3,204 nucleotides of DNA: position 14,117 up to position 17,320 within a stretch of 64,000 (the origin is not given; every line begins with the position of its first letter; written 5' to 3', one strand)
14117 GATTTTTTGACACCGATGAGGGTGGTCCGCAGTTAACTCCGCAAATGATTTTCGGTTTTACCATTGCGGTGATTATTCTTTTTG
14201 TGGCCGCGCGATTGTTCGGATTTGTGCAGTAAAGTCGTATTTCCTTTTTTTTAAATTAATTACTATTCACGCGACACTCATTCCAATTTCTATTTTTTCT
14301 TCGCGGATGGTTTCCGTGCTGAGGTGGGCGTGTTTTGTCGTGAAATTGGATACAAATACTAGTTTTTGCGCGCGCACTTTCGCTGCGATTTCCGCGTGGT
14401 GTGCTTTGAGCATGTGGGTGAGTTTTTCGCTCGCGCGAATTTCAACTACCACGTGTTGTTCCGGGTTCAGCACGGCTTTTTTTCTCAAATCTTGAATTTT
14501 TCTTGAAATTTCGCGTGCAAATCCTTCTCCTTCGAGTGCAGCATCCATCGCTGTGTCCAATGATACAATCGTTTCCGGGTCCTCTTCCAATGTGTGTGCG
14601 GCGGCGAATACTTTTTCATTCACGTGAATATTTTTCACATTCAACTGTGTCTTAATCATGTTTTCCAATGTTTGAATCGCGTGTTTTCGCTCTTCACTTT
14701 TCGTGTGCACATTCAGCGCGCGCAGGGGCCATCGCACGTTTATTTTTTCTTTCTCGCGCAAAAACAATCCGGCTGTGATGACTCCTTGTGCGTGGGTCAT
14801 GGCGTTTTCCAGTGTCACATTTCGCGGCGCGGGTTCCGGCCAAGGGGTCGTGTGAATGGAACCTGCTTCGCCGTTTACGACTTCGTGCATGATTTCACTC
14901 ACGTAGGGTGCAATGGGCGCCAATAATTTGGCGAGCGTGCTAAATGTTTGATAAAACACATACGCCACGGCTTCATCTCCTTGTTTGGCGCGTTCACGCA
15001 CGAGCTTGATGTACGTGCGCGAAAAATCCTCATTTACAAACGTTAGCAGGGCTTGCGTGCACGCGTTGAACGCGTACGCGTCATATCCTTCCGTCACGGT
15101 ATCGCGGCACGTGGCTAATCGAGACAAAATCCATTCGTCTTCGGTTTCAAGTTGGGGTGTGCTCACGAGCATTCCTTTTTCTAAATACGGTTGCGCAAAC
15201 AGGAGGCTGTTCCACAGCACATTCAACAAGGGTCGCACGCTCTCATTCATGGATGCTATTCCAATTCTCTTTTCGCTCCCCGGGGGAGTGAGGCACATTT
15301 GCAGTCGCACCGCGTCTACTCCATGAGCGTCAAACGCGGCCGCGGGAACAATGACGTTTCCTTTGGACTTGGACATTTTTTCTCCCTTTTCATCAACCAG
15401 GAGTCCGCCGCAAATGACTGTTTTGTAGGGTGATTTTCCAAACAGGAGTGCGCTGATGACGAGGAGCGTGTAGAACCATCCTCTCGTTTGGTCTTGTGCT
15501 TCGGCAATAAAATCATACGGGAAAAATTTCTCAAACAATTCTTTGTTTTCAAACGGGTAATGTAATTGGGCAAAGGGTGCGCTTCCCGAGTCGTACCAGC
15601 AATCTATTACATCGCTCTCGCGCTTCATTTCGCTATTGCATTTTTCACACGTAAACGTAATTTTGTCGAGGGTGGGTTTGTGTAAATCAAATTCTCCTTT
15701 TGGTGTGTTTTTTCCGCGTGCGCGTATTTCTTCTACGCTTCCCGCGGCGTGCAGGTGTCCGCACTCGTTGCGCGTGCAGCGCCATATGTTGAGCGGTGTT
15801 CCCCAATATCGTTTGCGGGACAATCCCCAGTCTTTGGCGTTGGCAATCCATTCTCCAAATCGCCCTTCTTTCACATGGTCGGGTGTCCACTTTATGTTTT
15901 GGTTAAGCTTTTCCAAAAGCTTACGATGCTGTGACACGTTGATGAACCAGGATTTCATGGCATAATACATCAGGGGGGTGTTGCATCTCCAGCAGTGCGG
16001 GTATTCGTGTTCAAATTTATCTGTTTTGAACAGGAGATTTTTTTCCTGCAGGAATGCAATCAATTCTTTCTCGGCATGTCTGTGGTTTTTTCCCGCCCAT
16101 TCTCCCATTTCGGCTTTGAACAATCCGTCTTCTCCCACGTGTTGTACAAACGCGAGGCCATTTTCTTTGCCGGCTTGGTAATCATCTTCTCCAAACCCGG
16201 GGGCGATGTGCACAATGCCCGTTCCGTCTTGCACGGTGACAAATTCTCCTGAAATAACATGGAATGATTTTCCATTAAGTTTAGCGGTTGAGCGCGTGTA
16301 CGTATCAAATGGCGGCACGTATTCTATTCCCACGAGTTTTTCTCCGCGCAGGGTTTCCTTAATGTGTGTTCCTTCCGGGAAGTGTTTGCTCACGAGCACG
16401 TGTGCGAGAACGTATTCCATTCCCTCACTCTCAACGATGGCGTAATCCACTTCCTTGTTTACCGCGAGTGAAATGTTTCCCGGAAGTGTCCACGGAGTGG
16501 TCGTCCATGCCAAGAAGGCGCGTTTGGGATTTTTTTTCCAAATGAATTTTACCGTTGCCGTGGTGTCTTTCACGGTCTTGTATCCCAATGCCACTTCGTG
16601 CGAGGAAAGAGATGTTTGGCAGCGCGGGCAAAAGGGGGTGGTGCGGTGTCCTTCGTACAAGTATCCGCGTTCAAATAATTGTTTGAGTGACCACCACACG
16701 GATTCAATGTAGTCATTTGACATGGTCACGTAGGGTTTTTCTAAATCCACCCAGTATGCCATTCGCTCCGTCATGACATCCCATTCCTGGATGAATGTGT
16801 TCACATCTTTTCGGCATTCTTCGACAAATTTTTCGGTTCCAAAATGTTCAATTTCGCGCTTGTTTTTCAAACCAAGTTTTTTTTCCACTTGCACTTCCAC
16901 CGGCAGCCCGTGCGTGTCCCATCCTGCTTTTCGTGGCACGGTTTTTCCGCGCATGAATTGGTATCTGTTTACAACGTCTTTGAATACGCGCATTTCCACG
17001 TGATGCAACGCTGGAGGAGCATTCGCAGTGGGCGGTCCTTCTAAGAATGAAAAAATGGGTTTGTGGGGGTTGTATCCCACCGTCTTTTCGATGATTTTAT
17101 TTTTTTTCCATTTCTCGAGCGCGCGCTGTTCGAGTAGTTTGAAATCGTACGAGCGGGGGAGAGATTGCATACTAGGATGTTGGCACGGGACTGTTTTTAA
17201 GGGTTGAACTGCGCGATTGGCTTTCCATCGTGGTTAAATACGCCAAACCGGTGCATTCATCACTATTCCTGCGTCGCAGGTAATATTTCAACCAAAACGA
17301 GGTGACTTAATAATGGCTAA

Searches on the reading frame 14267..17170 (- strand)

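Call 14: search_protein_families(library=ncbifam, proteins=[window:14267-17170:-], max_evalue=0.00001)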
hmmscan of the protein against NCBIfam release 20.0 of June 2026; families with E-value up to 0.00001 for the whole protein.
window:14267-17170:- (967 aa): 16 families
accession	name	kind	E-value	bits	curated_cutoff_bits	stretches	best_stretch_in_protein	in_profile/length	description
TIGR00392.1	ileS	equivalog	1e-248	827.9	621.4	1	5-831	3-859/861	isoleucine--tRNA ligase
NF000257.1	MupA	exception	2.7e-225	750.4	1900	1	20-853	15-849/1024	mupirocin-resistant isoleucine--tRNA ligase MupA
NF000258.1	MupB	exception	7.5e-213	709.3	1900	1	13-850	8-848/1033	mupirocin-resistant isoleucine--tRNA ligase MupB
TIGR00422.1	valS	equivalog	2.1e-130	436.3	612.1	2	299-872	250-811/863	valine--tRNA ligase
NF009687.0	PRK13208.1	equivalog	1.4e-127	427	738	2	298-853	248-791/801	valine--tRNA ligase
NF004349.1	PRK05729.1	equivalog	1.2e-113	381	704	2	298-931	243-852/860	valine--tRNA ligase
NF040702.1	ileS_w_GNAT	exception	2.1e-100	336.9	1999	2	301-779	491-970/1100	isoleucine--tRNA ligase, N-acetyltransferase domain-containing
NF011492.0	PRK14900.1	equivalog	2.6e-76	257.3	1783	2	298-896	258-849/1044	valine--tRNA ligase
NF000540.1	alt_ValS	exception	5.6e-65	219.8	900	2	353-841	332-819/827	valine--tRNA ligase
NF008957.0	PRK12300.1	subfamily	1.9e-51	175.1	677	2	8-335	4-326/946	leucine--tRNA ligase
TIGR00395.1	leuS_arch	equivalog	7.4e-39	133.4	648.5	2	14-335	4-320/938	leucine--tRNA ligase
TIGR00396.1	leuS_bact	equivalog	2.9e-38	131.6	548.4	3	593-847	600-835/843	leucine--tRNA ligase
TIGR00398.1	metG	equivalog_domain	1.3e-20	73.7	336.35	1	583-770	313-506/530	methionine--tRNA ligase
NF008900.0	PRK12267.1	equivalog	1e-15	57.3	598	1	518-858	221-568/648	methionine--tRNA ligase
NF001100.0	PRK00133.1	equivalog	2.6e-14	52.7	587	0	592-793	324-530/676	methionine--tRNA ligase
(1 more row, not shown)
